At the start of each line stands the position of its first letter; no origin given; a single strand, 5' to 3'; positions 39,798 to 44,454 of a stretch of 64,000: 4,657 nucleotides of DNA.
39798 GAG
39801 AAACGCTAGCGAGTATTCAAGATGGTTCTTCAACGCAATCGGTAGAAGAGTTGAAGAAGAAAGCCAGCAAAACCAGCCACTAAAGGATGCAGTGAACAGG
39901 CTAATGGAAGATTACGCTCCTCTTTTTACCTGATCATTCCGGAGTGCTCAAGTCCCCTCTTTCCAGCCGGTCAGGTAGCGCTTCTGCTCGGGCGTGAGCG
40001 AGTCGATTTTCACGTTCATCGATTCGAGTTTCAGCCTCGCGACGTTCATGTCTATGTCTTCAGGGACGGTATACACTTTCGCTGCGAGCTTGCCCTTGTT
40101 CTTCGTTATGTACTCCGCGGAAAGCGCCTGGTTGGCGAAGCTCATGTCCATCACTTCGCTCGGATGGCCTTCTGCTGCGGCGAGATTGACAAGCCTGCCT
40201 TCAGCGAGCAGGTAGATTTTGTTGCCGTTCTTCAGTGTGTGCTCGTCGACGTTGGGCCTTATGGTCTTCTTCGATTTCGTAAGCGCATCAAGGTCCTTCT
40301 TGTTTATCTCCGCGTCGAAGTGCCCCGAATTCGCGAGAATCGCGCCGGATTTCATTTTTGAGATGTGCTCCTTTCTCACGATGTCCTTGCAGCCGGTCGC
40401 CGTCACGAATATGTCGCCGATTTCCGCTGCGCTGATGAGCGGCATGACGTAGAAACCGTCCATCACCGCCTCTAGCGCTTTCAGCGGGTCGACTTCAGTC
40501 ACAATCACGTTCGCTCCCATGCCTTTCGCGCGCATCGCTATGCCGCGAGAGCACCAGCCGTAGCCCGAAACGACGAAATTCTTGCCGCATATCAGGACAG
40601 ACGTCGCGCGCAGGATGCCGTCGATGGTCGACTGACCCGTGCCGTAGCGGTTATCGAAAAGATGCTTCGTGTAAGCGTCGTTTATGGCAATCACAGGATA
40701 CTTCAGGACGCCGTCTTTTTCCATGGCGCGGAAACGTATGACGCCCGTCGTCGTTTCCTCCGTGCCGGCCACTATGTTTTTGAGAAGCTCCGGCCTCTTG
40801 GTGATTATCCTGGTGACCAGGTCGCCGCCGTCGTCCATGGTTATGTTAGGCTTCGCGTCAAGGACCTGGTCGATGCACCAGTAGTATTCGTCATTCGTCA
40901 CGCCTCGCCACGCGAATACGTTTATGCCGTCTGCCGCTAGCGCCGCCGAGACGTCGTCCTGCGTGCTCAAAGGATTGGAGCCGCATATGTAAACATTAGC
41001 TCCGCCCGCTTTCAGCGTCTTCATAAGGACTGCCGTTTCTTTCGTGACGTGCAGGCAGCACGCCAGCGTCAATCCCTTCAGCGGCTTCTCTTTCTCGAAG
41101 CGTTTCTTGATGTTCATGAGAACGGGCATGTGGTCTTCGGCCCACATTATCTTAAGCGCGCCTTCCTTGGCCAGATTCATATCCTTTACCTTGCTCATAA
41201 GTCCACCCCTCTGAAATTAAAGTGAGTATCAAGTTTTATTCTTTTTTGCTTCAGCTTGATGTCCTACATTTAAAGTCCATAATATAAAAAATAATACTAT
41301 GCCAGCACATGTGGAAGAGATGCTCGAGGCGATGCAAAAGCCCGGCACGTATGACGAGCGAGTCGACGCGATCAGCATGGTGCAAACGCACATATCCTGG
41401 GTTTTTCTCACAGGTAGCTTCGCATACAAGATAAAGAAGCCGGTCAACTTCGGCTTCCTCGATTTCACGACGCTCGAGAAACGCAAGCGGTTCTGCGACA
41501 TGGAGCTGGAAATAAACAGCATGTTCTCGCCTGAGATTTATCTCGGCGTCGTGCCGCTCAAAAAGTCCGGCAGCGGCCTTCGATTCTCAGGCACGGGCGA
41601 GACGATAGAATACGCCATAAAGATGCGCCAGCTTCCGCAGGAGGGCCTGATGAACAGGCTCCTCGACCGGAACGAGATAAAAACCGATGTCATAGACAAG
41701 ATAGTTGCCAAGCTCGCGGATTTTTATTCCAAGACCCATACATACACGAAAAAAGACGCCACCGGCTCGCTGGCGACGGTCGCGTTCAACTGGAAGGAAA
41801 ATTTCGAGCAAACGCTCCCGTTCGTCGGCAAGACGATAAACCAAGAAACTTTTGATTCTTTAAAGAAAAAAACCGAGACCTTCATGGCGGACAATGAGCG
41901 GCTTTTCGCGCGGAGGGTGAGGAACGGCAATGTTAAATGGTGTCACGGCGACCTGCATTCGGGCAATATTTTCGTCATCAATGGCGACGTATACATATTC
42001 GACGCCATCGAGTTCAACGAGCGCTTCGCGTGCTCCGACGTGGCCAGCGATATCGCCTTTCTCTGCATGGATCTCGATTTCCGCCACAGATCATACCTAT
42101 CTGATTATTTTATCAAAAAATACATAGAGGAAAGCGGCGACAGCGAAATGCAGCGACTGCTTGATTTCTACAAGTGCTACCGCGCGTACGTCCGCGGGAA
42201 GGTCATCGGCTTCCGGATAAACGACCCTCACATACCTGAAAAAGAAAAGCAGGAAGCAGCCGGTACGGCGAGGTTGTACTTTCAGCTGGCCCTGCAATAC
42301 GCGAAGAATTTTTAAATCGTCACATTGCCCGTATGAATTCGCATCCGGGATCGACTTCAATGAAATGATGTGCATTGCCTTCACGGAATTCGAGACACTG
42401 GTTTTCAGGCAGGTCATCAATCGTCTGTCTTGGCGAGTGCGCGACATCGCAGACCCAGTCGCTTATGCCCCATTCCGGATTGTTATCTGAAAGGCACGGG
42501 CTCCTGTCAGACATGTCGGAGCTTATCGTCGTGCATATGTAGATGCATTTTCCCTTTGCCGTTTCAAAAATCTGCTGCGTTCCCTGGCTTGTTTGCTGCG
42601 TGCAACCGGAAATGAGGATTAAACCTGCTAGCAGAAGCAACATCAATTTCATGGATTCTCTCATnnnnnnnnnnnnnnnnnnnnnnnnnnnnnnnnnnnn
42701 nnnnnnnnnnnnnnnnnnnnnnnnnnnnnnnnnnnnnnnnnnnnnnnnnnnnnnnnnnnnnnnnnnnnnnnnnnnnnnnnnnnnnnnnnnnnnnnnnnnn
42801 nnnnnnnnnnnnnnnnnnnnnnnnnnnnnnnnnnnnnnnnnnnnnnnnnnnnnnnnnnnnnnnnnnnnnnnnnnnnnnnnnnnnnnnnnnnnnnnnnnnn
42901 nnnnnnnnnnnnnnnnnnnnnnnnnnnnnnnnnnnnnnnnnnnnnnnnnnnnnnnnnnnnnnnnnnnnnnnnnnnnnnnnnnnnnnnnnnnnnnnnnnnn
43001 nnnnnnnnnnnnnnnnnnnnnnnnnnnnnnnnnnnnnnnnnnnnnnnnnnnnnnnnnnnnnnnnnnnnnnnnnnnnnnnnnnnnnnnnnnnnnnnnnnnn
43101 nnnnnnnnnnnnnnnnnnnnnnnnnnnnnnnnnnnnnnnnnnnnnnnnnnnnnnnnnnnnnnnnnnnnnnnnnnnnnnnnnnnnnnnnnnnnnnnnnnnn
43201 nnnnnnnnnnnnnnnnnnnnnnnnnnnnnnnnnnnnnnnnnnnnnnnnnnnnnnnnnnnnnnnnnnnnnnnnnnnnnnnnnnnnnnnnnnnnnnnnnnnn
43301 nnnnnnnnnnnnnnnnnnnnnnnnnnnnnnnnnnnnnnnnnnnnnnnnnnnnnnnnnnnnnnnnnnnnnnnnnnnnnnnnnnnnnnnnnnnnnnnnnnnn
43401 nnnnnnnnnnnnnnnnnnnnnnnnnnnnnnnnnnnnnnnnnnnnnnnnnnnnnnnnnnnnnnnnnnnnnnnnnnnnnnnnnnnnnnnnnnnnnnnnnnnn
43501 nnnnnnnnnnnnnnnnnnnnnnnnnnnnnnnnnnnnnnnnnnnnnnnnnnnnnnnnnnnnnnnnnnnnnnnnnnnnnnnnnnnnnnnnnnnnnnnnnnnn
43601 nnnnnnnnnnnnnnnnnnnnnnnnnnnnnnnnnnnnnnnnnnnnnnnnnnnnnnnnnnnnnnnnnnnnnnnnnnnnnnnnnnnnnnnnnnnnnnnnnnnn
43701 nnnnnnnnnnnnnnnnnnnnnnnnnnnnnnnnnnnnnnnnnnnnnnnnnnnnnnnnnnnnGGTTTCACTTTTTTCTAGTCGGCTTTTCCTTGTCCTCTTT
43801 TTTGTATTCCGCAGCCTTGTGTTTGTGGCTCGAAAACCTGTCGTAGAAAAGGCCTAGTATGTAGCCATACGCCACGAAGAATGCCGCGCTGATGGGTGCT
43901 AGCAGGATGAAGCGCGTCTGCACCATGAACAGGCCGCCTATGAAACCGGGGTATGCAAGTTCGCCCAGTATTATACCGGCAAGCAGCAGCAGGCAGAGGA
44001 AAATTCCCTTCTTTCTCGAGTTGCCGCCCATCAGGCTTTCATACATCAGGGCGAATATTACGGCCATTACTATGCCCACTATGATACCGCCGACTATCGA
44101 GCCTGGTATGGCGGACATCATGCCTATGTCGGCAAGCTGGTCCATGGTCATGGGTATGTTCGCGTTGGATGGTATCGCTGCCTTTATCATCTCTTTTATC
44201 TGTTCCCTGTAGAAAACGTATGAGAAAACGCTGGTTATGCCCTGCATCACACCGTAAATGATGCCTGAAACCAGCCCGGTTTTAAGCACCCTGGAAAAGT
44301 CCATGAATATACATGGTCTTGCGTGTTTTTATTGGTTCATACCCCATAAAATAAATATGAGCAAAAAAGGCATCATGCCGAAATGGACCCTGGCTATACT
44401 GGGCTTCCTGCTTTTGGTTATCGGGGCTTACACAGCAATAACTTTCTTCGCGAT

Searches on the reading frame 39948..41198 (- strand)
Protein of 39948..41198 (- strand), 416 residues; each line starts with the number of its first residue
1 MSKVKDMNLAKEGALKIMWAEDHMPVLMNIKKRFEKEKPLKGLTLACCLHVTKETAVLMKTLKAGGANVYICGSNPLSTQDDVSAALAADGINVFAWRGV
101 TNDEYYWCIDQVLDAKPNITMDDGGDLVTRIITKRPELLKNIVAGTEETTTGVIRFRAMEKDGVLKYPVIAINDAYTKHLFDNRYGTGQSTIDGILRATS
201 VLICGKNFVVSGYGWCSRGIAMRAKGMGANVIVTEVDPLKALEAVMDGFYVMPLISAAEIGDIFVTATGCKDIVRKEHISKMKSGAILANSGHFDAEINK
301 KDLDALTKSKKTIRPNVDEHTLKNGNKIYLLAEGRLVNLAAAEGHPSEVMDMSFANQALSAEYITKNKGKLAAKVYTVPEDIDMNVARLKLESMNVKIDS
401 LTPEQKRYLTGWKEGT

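Call 18: search_protein_families(library=pfam, proteins=[window:39948-41198:-], max_evalue=0.001)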
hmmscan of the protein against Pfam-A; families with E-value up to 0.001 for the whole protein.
window:39948-41198:- (416 aa): 3 families
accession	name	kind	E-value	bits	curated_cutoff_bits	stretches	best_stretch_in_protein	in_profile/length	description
PF05221.23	AdoHcyase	-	1.6e-69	234.7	25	2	3-132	3-137/299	S-adenosyl-L-homocysteine hydrolase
PF00670.27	AdoHcyase_NAD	-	2.8e-55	187.3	27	1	183-343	1-161/162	S-adenosyl-L-homocysteine hydrolase, NAD binding domain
PF02826.25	2-Hacid_dh_C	-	9.4e-06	25.6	25.1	1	203-303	34-137/178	D-isomer specific 2-hydroxyacid dehydrogenase, NAD binding domain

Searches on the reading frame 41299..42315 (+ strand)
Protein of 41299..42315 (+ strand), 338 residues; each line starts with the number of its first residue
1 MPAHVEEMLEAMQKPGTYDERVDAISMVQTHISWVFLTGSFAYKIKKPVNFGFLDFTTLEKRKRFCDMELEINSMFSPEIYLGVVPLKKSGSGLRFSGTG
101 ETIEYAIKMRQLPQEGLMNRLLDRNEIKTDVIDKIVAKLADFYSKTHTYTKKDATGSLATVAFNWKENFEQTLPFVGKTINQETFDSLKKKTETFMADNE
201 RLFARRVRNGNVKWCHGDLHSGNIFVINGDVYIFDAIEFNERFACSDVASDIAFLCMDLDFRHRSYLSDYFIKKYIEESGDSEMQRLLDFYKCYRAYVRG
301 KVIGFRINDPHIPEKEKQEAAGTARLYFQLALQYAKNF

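Call 18: search_protein_families(library=pfam, proteins=[window:41299-42315:+], max_evalue=0.001)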
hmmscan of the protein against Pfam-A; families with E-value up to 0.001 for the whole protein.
window:41299-42315:+ (338 aa): 2 families
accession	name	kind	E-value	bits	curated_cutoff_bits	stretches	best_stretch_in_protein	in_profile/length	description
PF01636.29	APH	-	2.4e-05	24.7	23.2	1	121-271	82-225/239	Phosphotransferase enzyme family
PF01633.27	Choline_kinase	-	0.00071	19.4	29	0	119-228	75-178/300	Choline/ethanolamine kinase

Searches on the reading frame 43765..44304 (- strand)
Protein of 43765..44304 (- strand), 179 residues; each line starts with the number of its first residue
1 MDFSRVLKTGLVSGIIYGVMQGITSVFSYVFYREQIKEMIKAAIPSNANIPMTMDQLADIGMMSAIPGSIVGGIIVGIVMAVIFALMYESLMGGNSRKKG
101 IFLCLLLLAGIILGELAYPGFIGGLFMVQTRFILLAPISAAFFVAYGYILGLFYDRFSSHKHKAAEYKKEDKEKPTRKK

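Call 18: search_protein_families(library=pfam, proteins=[window:43765-44304:-], max_evalue=0.001)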
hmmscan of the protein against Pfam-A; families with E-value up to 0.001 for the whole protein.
window:43765-44304:- (179 aa): 2 families
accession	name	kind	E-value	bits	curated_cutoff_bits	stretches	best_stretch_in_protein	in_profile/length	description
PF04893.22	Yip1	-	6.5e-05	23.3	28.6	1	15-153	26-143/173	Yip1 domain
PF20587.3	DUF6789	-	0.00068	20.2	27.1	0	53-162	38-141/144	Family of unknown function (DUF6789)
